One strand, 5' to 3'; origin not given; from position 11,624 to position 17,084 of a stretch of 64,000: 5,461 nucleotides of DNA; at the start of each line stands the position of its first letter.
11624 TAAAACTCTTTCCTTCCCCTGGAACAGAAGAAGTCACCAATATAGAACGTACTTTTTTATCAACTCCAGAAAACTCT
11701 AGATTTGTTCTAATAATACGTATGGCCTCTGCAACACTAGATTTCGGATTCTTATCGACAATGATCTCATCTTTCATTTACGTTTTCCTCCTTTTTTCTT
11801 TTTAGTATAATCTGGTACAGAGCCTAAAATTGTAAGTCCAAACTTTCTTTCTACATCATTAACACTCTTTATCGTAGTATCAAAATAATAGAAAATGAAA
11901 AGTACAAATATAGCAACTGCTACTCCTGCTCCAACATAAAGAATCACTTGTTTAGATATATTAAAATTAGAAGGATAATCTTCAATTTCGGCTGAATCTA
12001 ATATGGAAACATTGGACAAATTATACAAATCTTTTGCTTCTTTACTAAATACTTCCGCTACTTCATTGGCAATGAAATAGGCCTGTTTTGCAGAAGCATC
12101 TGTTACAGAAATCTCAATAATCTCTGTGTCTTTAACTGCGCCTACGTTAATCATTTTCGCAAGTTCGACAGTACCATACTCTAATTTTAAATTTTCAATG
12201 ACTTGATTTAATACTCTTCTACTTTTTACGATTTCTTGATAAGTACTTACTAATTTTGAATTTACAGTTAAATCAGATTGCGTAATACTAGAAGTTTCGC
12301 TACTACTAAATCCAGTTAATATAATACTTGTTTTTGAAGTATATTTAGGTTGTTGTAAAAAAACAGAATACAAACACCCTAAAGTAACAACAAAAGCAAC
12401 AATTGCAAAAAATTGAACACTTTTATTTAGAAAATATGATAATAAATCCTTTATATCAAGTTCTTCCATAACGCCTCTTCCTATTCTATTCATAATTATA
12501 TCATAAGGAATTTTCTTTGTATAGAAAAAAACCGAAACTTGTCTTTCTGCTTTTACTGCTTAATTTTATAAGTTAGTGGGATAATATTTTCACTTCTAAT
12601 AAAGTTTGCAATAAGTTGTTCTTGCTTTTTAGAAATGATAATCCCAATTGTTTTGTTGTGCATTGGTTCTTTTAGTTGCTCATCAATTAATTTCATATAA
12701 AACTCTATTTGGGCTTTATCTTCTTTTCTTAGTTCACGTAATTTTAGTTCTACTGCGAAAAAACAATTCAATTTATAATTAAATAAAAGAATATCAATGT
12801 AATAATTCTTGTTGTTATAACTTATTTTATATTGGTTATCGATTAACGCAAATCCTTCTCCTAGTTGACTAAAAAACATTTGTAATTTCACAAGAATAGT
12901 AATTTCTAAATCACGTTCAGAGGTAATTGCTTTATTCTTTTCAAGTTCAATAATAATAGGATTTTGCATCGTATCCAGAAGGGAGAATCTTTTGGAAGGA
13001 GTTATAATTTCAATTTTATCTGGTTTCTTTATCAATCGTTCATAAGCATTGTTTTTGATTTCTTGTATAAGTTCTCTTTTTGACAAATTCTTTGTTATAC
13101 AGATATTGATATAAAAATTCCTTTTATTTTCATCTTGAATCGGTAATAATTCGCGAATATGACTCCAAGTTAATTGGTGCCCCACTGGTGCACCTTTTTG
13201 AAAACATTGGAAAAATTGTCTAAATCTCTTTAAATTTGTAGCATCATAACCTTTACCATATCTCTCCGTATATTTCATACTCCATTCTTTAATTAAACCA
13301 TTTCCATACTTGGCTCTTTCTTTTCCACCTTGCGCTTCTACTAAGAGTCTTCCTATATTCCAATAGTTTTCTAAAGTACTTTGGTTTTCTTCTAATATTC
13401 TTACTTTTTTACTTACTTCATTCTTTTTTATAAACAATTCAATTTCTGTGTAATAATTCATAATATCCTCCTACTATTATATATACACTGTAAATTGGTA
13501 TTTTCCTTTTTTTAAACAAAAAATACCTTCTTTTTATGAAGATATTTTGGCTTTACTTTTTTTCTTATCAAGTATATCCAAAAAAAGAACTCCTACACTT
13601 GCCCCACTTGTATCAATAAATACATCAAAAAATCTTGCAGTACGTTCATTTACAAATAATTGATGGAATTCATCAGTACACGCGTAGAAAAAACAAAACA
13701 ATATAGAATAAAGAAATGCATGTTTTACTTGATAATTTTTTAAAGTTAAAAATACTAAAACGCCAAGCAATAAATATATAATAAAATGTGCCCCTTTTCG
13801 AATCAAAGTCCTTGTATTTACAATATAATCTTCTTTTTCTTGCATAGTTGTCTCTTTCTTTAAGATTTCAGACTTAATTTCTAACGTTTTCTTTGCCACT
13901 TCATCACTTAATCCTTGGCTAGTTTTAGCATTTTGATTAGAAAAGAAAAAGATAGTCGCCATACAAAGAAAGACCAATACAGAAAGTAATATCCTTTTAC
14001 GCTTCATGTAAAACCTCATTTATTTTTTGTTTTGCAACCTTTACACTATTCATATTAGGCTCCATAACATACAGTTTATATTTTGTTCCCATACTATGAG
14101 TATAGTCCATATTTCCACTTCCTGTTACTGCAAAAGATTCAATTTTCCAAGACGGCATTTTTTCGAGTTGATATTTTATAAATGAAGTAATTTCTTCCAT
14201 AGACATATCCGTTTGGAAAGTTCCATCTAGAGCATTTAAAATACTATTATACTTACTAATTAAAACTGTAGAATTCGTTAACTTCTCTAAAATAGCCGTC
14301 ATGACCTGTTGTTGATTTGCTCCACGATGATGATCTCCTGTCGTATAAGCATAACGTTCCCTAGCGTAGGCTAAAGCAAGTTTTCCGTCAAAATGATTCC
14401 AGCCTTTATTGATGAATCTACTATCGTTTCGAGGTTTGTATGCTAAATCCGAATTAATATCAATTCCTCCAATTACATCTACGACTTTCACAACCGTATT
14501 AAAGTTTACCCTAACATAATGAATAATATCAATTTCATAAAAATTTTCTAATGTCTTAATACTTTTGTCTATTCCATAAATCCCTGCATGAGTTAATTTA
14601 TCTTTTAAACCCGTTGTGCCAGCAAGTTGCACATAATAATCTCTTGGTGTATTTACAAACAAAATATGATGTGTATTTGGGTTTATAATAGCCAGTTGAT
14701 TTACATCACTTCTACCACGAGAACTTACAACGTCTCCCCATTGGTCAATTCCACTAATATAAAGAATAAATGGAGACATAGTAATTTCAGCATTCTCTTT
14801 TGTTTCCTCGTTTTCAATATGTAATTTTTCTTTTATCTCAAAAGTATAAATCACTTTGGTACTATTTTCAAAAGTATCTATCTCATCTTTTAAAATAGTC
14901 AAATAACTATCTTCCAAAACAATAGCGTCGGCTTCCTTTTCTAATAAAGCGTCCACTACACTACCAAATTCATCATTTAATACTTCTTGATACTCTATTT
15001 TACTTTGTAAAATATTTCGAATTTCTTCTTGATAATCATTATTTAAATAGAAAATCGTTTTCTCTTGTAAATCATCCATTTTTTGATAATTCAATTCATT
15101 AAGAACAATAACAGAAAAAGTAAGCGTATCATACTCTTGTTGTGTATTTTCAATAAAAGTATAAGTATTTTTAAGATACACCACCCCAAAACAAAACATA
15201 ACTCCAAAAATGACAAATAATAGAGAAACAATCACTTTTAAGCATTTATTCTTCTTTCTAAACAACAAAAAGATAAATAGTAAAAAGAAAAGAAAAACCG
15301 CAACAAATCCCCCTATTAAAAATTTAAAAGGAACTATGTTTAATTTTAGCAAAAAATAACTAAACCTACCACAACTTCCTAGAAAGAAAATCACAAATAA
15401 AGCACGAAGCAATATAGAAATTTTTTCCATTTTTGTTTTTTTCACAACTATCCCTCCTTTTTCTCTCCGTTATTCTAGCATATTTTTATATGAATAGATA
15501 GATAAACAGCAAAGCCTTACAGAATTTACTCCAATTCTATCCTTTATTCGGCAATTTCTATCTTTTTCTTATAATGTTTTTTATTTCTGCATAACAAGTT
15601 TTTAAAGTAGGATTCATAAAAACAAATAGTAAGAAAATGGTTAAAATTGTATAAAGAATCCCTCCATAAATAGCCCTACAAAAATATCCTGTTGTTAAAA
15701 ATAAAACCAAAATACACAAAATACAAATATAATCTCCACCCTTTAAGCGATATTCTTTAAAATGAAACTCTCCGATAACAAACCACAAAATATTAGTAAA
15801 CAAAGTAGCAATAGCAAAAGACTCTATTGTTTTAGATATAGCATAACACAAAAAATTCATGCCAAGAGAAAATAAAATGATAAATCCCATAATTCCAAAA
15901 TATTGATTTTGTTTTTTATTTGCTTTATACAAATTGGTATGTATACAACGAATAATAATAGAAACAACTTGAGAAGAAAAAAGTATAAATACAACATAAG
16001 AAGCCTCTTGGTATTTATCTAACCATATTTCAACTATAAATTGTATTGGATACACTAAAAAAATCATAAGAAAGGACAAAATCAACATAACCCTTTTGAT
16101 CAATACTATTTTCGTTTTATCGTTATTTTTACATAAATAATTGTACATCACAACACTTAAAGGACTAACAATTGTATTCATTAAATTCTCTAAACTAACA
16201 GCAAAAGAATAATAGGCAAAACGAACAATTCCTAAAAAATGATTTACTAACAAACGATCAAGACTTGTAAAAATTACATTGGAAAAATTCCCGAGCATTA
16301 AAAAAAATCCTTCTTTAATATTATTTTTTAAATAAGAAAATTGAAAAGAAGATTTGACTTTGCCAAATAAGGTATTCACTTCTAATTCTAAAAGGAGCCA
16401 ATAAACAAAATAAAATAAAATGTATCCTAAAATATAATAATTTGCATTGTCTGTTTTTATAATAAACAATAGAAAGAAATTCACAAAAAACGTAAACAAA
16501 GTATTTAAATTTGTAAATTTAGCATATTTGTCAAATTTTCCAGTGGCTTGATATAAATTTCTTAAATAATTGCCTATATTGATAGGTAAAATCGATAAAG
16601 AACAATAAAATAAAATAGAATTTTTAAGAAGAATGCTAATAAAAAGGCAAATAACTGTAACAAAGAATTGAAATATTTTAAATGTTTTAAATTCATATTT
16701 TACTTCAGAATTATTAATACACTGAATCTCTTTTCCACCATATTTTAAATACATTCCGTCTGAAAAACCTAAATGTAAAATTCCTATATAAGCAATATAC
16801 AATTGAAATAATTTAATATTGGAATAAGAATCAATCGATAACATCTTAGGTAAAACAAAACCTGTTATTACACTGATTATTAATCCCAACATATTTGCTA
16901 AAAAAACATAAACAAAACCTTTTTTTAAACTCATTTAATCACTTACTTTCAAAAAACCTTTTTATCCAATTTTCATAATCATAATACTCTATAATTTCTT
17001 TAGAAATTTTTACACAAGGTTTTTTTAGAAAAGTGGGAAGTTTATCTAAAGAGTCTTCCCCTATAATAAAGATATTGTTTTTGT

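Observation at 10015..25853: About 16 kb block including a complete capsule/EPS locus inserted between the two class-B PBP genes of the dcw cluster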

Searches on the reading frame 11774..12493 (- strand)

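Call 3: search_protein_families(library=pfam, proteins=[window:11774-12493:-])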
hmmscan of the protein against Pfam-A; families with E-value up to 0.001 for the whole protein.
window:11774-12493:- (239 aa): 1 family
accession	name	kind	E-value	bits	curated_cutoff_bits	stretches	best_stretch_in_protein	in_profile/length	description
PF02706.20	Wzz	-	1.1e-15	58.2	25.5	1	10-102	1-91/91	Chain length determinant protein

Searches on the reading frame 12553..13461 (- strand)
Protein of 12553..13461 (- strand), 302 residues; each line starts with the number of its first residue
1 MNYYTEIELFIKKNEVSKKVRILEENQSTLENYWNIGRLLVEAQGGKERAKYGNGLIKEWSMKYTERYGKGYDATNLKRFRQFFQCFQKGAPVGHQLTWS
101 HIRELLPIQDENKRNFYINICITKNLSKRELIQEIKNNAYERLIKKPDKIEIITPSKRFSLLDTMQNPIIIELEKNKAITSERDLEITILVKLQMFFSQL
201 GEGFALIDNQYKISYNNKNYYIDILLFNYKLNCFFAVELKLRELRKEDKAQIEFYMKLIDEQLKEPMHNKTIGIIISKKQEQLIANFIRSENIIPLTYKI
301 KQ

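Call 3: search_protein_families(library=pfam, proteins=[window:12553-13461:-])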
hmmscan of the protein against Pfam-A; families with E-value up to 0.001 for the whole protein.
window:12553-13461:- (302 aa): 3 families
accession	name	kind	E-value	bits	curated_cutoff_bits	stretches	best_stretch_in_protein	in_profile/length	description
PF17761.7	DUF1016_N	-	2.9e-33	115.3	32.8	1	22-142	14-137/137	DUF1016 N-terminal domain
PF06250.17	YhcG_C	-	5.1e-32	111.3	32.5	1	164-288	3-127/157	YhcG PDDEXK nuclease domain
PF13588.12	HSDR_N_2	-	0.00018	22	25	1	206-260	23-79/110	Type I restriction enzyme R protein N terminus (HSDR_N)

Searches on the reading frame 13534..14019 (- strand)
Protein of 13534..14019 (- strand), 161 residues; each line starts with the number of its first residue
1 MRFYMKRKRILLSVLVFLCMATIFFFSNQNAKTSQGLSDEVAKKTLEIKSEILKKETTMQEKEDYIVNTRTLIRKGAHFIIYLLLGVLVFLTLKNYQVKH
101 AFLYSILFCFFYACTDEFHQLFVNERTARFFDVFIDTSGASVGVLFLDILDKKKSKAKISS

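Call 3: search_protein_families(library=pfam, proteins=[window:13534-14019:-])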
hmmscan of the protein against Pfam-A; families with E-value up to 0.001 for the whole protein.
window:13534-14019:- (161 aa): 2 families
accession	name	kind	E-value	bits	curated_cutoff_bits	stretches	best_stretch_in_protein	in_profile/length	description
PF04892.17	VanZ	-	9.9e-24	84.8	30.1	1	14-149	3-124/126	VanZ like family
PF13567.11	DUF4131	-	0.00032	20.9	31.6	0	4-78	23-99/165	Domain of unknown function (DUF4131)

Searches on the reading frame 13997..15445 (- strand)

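Call 3: search_protein_families(library=pfam, proteins=[window:13997-15445:-])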
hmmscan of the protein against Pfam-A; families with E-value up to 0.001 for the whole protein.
window:13997-15445:- (482 aa): 1 family
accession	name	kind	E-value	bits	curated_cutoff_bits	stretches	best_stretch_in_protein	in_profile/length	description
PF03816.19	LytR_cpsA_psr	-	7.3e-32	111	24.6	1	245-390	1-149/150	LytR_cpsA_psr family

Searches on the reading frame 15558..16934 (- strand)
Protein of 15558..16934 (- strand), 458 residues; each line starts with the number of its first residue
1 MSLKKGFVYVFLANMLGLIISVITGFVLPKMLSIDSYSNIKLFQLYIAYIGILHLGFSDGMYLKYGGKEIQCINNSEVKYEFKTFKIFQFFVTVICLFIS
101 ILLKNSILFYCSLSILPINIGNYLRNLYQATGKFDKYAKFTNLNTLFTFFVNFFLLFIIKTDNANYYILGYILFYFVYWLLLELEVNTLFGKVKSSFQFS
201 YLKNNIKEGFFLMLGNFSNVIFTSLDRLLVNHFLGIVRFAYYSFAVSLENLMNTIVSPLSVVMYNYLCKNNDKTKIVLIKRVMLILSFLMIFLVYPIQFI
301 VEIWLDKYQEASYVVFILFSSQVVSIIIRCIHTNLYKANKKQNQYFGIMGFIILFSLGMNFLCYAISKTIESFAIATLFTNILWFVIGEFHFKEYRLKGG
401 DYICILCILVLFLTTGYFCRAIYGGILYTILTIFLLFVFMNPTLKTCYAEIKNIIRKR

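Call 3: search_protein_families(library=pfam, proteins=[window:15558-16934:-])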
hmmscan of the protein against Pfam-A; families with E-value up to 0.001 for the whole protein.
window:15558-16934:- (458 aa): 1 family
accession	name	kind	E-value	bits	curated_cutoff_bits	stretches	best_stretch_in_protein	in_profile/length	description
PF01943.22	Polysacc_synt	-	0.00028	20.8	28.2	1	94-264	97-267/274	Polysaccharide biosynthesis protein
